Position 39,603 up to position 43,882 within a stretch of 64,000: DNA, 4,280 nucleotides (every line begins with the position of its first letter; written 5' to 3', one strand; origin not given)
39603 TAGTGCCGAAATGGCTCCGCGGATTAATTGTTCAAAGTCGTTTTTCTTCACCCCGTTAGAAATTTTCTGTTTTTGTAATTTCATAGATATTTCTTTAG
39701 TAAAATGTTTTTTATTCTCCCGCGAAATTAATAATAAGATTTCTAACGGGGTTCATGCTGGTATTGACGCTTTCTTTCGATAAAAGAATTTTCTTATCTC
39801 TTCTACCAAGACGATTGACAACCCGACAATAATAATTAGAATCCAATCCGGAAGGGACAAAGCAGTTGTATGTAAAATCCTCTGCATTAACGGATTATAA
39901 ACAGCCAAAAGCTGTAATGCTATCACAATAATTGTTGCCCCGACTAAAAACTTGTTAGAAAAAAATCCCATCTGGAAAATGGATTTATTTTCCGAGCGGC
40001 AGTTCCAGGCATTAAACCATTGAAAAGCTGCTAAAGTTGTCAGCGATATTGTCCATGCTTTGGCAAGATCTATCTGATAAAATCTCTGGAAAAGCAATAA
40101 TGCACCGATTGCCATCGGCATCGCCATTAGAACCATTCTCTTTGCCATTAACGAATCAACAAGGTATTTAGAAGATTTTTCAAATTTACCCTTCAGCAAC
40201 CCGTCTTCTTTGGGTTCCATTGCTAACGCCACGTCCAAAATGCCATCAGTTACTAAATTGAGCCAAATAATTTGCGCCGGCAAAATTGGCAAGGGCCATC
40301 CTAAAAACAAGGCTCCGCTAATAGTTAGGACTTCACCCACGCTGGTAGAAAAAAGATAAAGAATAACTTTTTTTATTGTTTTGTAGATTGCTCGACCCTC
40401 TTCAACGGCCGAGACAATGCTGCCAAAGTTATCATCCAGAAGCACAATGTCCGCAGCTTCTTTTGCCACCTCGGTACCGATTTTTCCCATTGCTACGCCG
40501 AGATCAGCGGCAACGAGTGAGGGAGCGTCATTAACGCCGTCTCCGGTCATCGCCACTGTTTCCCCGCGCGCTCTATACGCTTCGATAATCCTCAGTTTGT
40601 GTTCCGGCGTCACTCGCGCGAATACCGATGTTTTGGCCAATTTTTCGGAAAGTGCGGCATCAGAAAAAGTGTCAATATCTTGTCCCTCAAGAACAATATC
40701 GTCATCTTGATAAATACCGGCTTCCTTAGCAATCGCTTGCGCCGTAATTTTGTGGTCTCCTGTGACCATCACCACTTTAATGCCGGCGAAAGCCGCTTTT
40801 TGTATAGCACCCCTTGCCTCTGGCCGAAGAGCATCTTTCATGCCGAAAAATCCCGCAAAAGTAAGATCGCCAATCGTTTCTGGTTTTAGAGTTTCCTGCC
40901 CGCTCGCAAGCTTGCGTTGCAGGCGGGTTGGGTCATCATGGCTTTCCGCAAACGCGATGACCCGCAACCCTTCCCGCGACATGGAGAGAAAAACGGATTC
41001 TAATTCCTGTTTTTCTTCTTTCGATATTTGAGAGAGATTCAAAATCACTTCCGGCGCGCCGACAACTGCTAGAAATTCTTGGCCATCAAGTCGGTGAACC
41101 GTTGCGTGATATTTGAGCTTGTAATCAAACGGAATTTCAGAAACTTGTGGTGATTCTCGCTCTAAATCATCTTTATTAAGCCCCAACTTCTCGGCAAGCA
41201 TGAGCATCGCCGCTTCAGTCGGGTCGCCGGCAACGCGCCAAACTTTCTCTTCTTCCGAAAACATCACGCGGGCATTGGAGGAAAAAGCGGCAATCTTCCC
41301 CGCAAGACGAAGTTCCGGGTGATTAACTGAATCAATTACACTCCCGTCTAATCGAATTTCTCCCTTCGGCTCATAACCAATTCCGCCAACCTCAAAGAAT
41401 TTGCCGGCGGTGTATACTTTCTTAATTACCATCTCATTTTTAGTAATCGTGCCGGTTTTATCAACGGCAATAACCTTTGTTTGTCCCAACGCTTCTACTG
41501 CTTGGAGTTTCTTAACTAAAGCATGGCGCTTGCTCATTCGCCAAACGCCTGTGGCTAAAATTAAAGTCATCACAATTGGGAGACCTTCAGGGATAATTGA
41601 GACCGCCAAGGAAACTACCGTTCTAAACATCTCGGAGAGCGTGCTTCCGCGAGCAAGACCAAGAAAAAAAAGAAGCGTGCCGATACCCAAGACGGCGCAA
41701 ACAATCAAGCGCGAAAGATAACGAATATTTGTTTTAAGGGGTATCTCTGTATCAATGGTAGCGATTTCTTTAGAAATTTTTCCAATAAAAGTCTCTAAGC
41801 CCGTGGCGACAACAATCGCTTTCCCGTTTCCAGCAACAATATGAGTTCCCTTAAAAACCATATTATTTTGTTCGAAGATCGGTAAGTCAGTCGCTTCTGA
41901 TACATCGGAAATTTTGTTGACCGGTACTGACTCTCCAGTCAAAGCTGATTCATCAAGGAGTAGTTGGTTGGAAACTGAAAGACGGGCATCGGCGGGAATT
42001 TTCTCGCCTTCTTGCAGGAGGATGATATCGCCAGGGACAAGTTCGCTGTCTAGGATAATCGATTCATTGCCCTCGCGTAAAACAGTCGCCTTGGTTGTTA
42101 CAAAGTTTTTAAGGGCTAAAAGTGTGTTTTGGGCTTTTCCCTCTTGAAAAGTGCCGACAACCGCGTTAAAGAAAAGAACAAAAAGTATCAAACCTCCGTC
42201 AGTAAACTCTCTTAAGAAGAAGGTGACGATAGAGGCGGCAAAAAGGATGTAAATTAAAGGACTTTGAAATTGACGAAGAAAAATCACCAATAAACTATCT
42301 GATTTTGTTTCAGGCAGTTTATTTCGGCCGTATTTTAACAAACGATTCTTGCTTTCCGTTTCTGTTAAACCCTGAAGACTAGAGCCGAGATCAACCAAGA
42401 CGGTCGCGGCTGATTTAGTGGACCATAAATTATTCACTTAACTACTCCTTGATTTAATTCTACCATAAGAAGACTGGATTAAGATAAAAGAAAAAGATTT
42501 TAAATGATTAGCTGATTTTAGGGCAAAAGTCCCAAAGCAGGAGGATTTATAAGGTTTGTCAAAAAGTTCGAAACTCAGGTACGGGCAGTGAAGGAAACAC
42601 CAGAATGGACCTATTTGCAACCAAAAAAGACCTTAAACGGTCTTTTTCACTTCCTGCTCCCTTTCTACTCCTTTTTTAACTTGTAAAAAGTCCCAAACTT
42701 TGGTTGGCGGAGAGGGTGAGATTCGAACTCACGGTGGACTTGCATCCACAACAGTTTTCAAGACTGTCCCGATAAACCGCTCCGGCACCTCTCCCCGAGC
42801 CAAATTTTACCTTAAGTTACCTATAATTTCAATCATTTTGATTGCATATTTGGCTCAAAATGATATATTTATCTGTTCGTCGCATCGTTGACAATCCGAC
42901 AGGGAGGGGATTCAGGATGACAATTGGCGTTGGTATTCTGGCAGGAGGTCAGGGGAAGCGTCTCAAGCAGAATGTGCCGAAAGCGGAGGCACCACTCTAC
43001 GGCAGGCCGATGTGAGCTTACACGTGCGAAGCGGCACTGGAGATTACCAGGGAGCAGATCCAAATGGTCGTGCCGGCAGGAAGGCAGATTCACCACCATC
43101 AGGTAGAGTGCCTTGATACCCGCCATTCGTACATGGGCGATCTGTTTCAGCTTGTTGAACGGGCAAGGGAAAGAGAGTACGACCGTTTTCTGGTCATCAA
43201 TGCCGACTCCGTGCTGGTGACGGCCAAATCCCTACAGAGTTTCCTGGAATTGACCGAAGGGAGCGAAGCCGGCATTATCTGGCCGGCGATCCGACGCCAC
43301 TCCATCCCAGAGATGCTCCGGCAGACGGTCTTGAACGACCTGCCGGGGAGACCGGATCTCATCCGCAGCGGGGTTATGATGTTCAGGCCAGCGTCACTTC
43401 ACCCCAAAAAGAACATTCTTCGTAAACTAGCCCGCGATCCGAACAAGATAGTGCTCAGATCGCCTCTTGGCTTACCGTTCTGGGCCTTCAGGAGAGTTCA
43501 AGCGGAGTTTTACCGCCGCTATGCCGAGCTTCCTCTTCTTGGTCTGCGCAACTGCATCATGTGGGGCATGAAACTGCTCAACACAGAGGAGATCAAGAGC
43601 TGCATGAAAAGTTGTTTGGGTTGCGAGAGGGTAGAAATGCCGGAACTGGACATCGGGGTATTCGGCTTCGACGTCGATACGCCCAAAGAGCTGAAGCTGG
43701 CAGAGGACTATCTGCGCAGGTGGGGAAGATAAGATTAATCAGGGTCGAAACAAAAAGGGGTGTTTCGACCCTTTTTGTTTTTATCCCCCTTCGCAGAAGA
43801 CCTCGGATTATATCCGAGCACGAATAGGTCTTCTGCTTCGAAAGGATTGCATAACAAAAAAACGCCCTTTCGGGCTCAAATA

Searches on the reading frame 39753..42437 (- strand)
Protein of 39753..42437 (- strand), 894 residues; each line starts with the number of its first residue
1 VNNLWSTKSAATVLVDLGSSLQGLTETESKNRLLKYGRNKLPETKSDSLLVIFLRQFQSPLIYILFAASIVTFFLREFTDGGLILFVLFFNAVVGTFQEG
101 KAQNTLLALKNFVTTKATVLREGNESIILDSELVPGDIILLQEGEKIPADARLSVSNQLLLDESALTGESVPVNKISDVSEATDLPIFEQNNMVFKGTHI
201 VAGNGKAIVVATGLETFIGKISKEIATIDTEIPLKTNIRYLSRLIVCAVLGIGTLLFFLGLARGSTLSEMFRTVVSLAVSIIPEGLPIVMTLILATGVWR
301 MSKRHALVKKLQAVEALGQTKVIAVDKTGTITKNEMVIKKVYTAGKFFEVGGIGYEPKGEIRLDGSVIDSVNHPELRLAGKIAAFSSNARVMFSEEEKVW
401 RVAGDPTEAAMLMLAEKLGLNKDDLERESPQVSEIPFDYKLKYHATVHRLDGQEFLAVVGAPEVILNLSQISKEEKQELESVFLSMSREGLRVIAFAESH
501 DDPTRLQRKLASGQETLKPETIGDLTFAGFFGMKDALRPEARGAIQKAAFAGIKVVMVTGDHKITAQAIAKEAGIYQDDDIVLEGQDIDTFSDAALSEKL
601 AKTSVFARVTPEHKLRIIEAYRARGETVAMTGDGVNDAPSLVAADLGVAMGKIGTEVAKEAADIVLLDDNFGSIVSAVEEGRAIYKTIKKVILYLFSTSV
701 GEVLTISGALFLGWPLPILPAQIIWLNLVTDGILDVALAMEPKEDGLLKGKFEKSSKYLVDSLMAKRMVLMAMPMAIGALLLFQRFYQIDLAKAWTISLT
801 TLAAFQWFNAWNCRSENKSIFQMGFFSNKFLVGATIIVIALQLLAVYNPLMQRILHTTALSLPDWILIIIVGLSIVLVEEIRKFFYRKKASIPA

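Call 29: search_protein_families(library=pfam, proteins=[window:39753-42437:-], max_evalue=0.001)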
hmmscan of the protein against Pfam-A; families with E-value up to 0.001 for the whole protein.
window:39753-42437:- (894 aa): 7 families
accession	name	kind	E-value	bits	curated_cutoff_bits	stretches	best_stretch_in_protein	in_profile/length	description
PF00122.25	E1-E2_ATPase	-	1.8e-46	158.4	28.1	1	114-304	4-181/181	E1-E2 ATPase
PF00689.26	Cation_ATPase_C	-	2.9e-45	154.6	27.3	1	715-885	1-175/175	Cation transporting ATPase, C-terminus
PF00702.32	Hydrolase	-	9.3e-20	72.3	26.4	1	321-645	2-191/191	haloacid dehalogenase-like hydrolase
PF00690.31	Cation_ATPase_N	-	6.2e-19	67.9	20.4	1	5-71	1-68/69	Cation transporter/ATPase, N-terminus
PF13246.12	Cation_ATPase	-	6.6e-17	61.8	21.7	1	388-468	5-87/91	Cation transport ATPase (P-type)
PF08282.18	Hydrolase_3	-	8e-07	29.5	20.9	1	617-676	195-253/255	haloacid dehalogenase-like hydrolase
PF12710.13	HAD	-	2.2e-05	25.4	27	1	536-640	85-187/189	haloacid dehalogenase-like hydrolase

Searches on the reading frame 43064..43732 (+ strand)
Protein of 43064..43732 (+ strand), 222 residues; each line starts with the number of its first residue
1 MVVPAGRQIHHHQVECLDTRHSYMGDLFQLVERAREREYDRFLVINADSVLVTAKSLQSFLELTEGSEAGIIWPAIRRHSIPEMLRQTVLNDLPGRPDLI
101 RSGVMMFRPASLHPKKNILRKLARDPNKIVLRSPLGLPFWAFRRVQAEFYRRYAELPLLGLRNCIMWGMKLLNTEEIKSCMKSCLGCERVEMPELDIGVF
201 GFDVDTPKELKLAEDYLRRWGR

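Call 29: search_protein_families(library=pfam, proteins=[window:43064-43732:+], max_evalue=0.001)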
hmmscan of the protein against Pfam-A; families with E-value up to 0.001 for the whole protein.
window:43064-43732:+ (222 aa): 0 families

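Call 95: search_protein_families(library=pfam, proteins=[window:43064-43732:+], max_evalue=0.01)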
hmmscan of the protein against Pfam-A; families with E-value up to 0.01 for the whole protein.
window:43064-43732:+ (222 aa): 1 family
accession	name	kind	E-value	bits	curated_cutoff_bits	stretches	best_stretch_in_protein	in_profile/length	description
PF12804.13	NTP_transf_3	-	0.009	16.6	27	0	13-80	62-127/160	MobA-like NTP transferase domain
